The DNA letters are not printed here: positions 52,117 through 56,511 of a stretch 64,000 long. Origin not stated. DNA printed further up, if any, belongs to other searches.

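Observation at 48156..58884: Glt/Agl-like gliding-motility envelope complex locus with tight translational coupling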

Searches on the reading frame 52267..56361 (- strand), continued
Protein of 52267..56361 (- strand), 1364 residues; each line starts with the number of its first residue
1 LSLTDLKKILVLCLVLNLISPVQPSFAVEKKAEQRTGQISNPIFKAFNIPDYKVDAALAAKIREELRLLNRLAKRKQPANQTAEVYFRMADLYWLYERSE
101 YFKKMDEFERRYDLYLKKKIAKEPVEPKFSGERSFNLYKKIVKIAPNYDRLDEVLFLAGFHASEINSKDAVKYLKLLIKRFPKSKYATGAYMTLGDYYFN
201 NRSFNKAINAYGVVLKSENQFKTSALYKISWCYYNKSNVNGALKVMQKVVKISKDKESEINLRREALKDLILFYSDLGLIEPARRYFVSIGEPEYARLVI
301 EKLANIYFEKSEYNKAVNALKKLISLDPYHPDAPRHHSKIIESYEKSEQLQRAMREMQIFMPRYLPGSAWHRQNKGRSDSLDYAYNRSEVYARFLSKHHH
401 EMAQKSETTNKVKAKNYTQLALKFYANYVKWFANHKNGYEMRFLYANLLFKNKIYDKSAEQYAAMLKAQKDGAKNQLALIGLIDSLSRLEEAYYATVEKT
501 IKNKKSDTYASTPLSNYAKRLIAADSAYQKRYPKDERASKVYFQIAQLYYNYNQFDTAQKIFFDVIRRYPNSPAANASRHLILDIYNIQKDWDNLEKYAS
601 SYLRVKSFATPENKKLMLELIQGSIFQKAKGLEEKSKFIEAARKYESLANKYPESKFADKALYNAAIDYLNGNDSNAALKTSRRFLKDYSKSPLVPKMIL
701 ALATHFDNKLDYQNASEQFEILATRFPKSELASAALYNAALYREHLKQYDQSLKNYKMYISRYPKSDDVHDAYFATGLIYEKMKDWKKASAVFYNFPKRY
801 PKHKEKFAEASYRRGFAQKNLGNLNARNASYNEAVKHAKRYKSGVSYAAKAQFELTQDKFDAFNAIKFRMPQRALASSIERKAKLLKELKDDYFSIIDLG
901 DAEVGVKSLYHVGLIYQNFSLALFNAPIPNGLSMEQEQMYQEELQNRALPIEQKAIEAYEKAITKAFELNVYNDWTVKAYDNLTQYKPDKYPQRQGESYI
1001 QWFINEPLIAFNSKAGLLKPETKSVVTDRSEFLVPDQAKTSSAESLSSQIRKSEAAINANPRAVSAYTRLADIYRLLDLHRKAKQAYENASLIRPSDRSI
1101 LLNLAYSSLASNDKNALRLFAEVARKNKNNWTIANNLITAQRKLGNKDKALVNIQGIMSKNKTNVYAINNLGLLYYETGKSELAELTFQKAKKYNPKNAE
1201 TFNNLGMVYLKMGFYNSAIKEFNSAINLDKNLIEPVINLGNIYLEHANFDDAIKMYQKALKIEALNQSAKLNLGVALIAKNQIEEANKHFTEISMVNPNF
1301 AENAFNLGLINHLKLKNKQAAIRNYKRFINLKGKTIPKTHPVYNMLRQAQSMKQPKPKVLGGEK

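Call 17: find_related_loci(query=A1, collection=genome_contigs, flank=10000)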
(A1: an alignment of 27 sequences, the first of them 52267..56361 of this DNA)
Query A1 (1364 aa) in genome_contigs; peptide patterns used: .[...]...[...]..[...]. (x = any residue, [..] = any of these).
296 stretches matched a pattern; 293 encode a relative of the query (tblastn E <= 1e-3); the best 80 are kept; 80 distinct loci.
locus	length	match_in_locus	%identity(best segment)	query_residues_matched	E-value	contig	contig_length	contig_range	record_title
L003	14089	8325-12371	49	6-1352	0e+0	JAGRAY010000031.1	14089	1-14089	MAG: Bdellovibrionales bacterium isolate HKST-UBA30 NODE_31_length_14089_cov_3.161504, whole genome shotgun sequence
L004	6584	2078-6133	45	6-1354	0e+0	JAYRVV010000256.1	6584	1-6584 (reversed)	MAG: Bdellovibrionota bacterium isolate NJ_NJASGE3bin.29 k141_1017674, whole genome shotgun sequence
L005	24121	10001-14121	51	30-1361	0e+0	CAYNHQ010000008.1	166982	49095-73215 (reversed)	MAG TPA_asm: uncultured bacterium isolate binchicken_co185_186 genome assembly, contig: NODE_98_length_166982_cov_9.7280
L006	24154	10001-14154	48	7-1348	0e+0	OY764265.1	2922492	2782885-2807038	MAG: Bdellovibrionota bacterium isolate efddfb02-ff0c-4ac5-ae96-c61d995422a3 genome assembly, chromosome: 1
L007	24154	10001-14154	43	13-1360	0e+0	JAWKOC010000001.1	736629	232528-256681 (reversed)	MAG: Bdellovibrionota bacterium isolate ABC1.69 ABC1.69.fa-1, whole genome shotgun sequence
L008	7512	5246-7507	45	35-790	0e+0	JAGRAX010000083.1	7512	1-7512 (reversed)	MAG: Bdellovibrionales bacterium isolate HKST-UBA29 NODE_83_length_7512_cov_3.064694, whole genome shotgun sequence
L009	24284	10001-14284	26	15-1359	6e-132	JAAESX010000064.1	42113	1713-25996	MAG: Proteobacteria bacterium isolate Ust_23 UstG_CONTIG686752, whole genome shotgun sequence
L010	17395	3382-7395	27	61-1344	3e-131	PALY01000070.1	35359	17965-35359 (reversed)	MAG: Deltaproteobacteria bacterium isolate SAT32 307881, whole genome shotgun sequence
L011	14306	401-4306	27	64-1310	1e-127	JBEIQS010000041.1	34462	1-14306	MAG: Alphaproteobacteria bacterium isolate Sample-107-S7-bin-184 Sample_107_S7-bin_184-k141_1194636, whole genome shotgu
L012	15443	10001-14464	30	10-1355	3e-127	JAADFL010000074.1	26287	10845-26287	MAG: Deltaproteobacteria bacterium isolate M_MaxBin.025 contig-127_2257, whole genome shotgun sequence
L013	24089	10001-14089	26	76-1328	2e-126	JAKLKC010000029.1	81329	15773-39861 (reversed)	MAG: Myxococcota bacterium isolate MAG.506 MAG.506-NODE_29_length_81329_cov_7.784879, whole genome shotgun sequence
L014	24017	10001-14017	28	67-1336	2e-125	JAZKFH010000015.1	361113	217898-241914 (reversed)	MAG: Myxococcota bacterium isolate DC_HB_02_SPN181219-bin069 DCHB02SPN_B069_0_000000000015, whole genome shotgun sequenc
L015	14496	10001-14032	27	67-1337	1e-124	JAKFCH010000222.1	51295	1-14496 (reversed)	MAG: Deltaproteobacteria bacterium isolate LC016 contig-124_663, whole genome shotgun sequence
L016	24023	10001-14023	27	67-1337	2e-122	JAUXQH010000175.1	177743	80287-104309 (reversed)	MAG: Pseudomonadota bacterium isolate C12_concoct.bin.32 C12_k141_456858, whole genome shotgun sequence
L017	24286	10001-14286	29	6-1354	3e-122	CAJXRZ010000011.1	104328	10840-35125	MAG TPA_asm: uncultured proteobacterium isolate SRR3933377_bin.20_MetaBAT_v2.12.1_MAG genome assembly, contig: NODE_35_l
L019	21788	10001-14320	28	11-1364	4e-117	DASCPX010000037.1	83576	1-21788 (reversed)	MAG TPA_asm: Myxococcota bacterium isolate Fu_MAG_56 c_000000272653, whole genome shotgun sequence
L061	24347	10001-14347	27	11-1364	4e-95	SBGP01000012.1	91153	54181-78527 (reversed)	MAG: Deltaproteobacteria bacterium isolate M1803 scaffold_35_1, whole genome shotgun sequence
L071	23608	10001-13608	25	62-1295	3e-85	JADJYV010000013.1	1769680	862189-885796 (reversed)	MAG: Bdellovibrionaceae bacterium isolate Lyne_18-Q3-R50-59_BATAC.62 tig01430183-10-17665060, whole genome shotgun seque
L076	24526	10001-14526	26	54-1352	1e-83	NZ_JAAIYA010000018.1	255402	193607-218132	Pyxidicoccus caerfyrddinensis strain CA032A NODE_18_length_255402_cov_19.7918, whole genome shotgun sequence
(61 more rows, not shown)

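Call 40: search_protein_families(library=ncbifam, proteins=[L002:10001-13063:+, L002:13060-14241:+, L002:7535-8362:+, L002:16846-18156:-], max_evalue=0.001)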
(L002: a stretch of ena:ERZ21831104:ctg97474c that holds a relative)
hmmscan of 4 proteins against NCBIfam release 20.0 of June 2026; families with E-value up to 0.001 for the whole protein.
L002:10001-13063:+ (1020 aa): 9 families
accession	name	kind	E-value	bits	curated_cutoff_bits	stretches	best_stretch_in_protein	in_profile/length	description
TIGR02795.1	tol_pal_ybgF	equivalog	5.1e-34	117.4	90.1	3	655-761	8-114/119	tol-pal system protein YbgF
TIGR03302.1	OM_YfiO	subfamily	5.5e-16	58.8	81.4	2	614-688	35-109/239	outer membrane protein assembly factor BamD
NF008757.0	PRK11788.1-5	equivalog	2e-08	33.8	363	1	187-349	42-203/388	lipopolysaccharide assembly protein LapB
NF008756.0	PRK11788.1-4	equivalog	2e-07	30.4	474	1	133-256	167-290/389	lipopolysaccharide assembly protein LapB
NF033920.0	C39_PA2778_fam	equivalog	3.3e-07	30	150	0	160-243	173-252/255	PA2778 family cysteine peptidase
NF008753.0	PRK11788.1-1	equivalog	9.4e-07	28.3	395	1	188-329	44-181/389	lipopolysaccharide assembly protein LapB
NF008068.0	PRK10803.1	equivalog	7.4e-06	26.1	383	1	650-761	143-255/263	cell division protein CpoB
NF008755.0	PRK11788.1-3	equivalog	0.0001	21.8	430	1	190-329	46-183/388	lipopolysaccharide assembly protein LapB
NF052415.1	T3SS_chap_SctY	equivalog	0.00086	19.8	70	0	290-357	7-71/106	type III secretion apparatus assembly chaperone SctY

L002:13060-14241:+ (393 aa): 30 families (the best 25 are shown)
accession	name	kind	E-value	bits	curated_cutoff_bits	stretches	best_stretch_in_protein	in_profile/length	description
TIGR02917.1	PEP_TPR_lipo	equivalog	1.1e-30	106.3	312.2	1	66-347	555-833/899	XrtA/PEP-CTERM system TPR-repeat protein PrsT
TIGR02521.1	type_IV_pilW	equivalog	2.9e-26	92.5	154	3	115-273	34-194/234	type IV pilus biogenesis/stability protein PilW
NF033758.1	gliding_GltE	equivalog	1.6e-25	90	225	1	111-386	119-396/411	adventurous gliding motility TPR repeat lipoprotein GltE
NF040959.1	MamA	equivalog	4.9e-25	88.2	200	2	61-207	54-200/204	magnetosome protein MamA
NF033762.1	social_mot_Tgl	equivalog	3.7e-17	62.5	225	2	202-387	53-236/252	social motility TPR repeat lipoprotein Tgl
NF008757.0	PRK11788.1-5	equivalog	1.7e-16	60.4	363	2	204-379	25-201/388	lipopolysaccharide assembly protein LapB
TIGR02552.1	LcrH_SycD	equivalog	3.1e-12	46.4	104.8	1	261-348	31-117/136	SycD/LcrH family type III secretion system chaperone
NF033920.0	C39_PA2778_fam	equivalog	4.9e-12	45.8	150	1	80-173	158-251/255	PA2778 family cysteine peptidase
NF052230.1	T9SS_PorE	exception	2.1e-11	42.9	600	2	187-299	32-142/648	PorE family type IX secretion system protein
NF047371.1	FlcA_CTERM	equivalog_domain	3e-10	39.2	300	1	68-277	337-536/646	periplasmic flagellar collar protein FlcA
NF008755.0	PRK11788.1-3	equivalog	5.5e-10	39.1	430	1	69-181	61-176/388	lipopolysaccharide assembly protein LapB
NF052415.1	T3SS_chap_SctY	equivalog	1.8e-09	38.1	70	0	254-318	12-75/106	type III secretion apparatus assembly chaperone SctY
NF008756.0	PRK11788.1-4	equivalog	2.1e-09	36.9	474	1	69-213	60-206/389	lipopolysaccharide assembly protein LapB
NF008754.0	PRK11788.1-2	equivalog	7.9e-09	35.1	670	1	80-177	71-171/386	lipopolysaccharide assembly protein LapB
TIGR03939.1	PGA_TPR_OMP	equivalog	7.3e-08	31.1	366.65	0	151-236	91-176/800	poly-beta-1,6 N-acetyl-D-glucosamine export porin PgaA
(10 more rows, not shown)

L002:7535-8362:+ (275 aa): 1 family
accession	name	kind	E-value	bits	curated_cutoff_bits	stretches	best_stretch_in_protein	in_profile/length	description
TIGR04565.1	OMP_myx_plus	subfamily_domain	1.2e-28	100.2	60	1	93-269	2-161/161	outer membrane beta-barrel domain-containing protein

L002:16846-18156:- (436 aa): 5 families
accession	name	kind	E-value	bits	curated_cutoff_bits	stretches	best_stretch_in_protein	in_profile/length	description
NF033760.1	gliding_GltG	equivalog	1e-20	73.9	650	2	19-150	27-157/650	adventurous gliding motility protein GltG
NF049868.1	FhaB_Rv0019c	equivalog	1.9e-14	54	125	1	10-87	80-157/158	FHA domain-containing protein FhaB/FipA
NF041660.2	oxygluDhInhib_OdhI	equivalog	1.9e-13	50.4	200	1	11-86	51-125/130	oxoglutarate dehydrogenase inhibitor Odhl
NF033768.1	myxo_SS_tail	domain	1.3e-11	44.5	40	1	345-429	5-91/92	AgmX/PglI C-terminal domain-containing protein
NF052573.1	HisKinEspAMyxo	equivalog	2e-11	42.7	1400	1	9-85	39-115/755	serine histidine kinase EspA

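Call 43: search_protein_families(library=ncbifam, proteins=[L076:9518-13357:+, L076:13357-14826:+, L076:14823-15230:+, L076:15309-17249:+, L076:17355-17984:+, L076:17997-19940:+], max_evalue=1e-10)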
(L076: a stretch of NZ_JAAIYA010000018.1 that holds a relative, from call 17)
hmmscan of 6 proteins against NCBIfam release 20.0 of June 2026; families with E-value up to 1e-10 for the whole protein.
L076:9518-13357:+ (1279 aa): 2 families
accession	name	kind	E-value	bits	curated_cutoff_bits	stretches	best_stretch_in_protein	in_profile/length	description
TIGR02795.1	tol_pal_ybgF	equivalog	6.5e-33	113.9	90.1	1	778-889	4-115/119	tol-pal system protein YbgF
TIGR03302.1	OM_YfiO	subfamily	5.7e-13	48.9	81.4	0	262-492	25-173/239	outer membrane protein assembly factor BamD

L076:13357-14826:+ (489 aa): 8 families
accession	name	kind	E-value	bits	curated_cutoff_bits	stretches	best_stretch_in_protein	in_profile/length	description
NF033758.1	gliding_GltE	equivalog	6.5e-226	750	225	1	14-423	2-410/411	adventurous gliding motility TPR repeat lipoprotein GltE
TIGR02917.1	PEP_TPR_lipo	equivalog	3.2e-32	111.4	312.2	1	93-370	459-735/899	XrtA/PEP-CTERM system TPR-repeat protein PrsT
NF040959.1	MamA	equivalog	1.1e-24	87.1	200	1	228-364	64-199/204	magnetosome protein MamA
NF033762.1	social_mot_Tgl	equivalog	5.3e-20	71.8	225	0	93-193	25-126/252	social motility TPR repeat lipoprotein Tgl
TIGR02521.1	type_IV_pilW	equivalog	1.1e-19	70.9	154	0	17-223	4-191/234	type IV pilus biogenesis/stability protein PilW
NF002725.1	PRK02603.1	equivalog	1.9e-17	63.8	143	0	71-148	47-121/173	photosystem I assembly protein Ycf3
NF033920.0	C39_PA2778_fam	equivalog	3.8e-12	46.2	150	0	245-333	166-254/255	PA2778 family cysteine peptidase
NF047507.1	TPR_BatC_Lepto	exception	3e-11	43.2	175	0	98-144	95-141/214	TPR repeat-containing protein BatC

L076:14823-15230:+ (135 aa): 1 family
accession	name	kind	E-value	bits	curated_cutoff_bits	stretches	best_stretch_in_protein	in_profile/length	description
NF033764.1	gliding_CglF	equivalog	1.8e-42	143.2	90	1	46-135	1-88/88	adventurous gliding motility protein CglF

L076:15309-17249:+ (646 aa): 4 families
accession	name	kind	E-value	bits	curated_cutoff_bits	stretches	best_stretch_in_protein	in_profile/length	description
NF033760.1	gliding_GltG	equivalog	0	1071.6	650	1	1-646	1-650/650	adventurous gliding motility protein GltG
NF033768.1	myxo_SS_tail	domain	7.2e-32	109.4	40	1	550-642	1-92/92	AgmX/PglI C-terminal domain-containing protein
NF049868.1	FhaB_Rv0019c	equivalog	4.2e-12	46.4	125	1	6-96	68-158/158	FHA domain-containing protein FhaB/FipA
NF041660.2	oxygluDhInhib_OdhI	equivalog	3e-11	43.3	200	0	22-90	54-121/130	oxoglutarate dehydrogenase inhibitor Odhl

L076:17355-17984:+ (209 aa): 1 family
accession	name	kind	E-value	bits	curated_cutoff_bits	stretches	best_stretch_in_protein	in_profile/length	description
NF033755.1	gliding_CglE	equivalog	2.9e-53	180.3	70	1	38-209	1-172/172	adventurous gliding motility protein CglE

L076:17997-19940:+ (647 aa): 0 families
